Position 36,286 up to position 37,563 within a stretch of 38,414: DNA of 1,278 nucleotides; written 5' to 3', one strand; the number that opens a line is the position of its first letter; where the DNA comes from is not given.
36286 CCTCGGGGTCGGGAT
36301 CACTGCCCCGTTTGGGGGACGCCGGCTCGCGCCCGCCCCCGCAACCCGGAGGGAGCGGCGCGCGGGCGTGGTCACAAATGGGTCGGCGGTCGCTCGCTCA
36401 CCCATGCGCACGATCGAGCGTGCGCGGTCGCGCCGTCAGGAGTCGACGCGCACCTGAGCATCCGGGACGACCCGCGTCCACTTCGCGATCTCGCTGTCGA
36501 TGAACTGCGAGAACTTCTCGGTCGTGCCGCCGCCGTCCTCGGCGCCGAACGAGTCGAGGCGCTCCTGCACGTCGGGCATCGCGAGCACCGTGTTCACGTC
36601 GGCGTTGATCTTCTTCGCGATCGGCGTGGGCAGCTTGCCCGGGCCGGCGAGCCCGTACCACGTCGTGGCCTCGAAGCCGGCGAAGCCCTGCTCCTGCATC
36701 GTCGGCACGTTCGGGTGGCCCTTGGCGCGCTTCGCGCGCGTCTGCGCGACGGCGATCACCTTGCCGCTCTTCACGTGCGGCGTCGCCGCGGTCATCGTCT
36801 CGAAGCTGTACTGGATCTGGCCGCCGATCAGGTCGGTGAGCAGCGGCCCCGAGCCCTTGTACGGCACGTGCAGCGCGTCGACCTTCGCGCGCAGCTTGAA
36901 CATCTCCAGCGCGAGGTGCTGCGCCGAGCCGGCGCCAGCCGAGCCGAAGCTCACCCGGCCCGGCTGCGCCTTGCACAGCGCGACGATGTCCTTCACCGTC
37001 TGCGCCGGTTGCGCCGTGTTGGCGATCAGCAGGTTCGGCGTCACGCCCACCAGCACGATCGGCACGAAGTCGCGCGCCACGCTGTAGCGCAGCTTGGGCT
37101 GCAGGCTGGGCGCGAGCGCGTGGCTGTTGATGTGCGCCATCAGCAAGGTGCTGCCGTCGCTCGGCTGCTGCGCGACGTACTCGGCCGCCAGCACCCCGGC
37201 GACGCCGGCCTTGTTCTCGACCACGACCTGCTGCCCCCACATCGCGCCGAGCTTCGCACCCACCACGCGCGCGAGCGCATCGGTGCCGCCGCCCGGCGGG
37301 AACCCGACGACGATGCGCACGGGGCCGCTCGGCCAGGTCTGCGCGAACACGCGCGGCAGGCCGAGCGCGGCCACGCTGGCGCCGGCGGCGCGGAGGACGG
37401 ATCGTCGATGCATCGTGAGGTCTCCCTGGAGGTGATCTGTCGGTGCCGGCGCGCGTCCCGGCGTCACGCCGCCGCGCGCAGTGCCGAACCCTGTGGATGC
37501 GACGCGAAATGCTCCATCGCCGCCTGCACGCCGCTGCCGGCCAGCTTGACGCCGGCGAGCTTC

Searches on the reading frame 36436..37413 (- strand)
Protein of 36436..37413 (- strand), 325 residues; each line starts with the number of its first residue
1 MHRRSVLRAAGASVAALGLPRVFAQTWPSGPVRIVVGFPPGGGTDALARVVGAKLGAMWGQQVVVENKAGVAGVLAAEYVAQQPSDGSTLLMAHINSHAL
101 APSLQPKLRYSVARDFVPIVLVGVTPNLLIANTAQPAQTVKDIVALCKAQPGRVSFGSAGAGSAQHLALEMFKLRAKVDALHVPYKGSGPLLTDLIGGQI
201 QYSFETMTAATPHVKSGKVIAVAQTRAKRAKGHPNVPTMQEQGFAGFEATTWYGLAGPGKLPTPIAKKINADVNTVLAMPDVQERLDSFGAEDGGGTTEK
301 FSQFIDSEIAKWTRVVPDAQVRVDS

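Call 10: find_encoding_contigs(protein=window:36436-37413:-, flank=10000, max_places=10)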
Protein window:36436-37413:- (325 aa): no gene with exactly this product is on record in the collection.

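Call 31: search_protein_families(library=pfam, proteins=[window:36436-37413:-], max_evalue=0.00001)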
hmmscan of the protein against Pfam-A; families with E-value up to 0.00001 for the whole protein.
window:36436-37413:- (325 aa): 1 family
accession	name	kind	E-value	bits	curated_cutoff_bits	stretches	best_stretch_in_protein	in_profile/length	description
PF03401.19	TctC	-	4.1e-57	194.2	27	1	48-317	2-270/274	Tripartite tricarboxylate transporter family receptor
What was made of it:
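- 36436..37413 (-): The TctC/Bug-family receptor gene, the native downstream neighbour of the aminotransferase. Pfam TctC, E 4e-57 (call 31).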
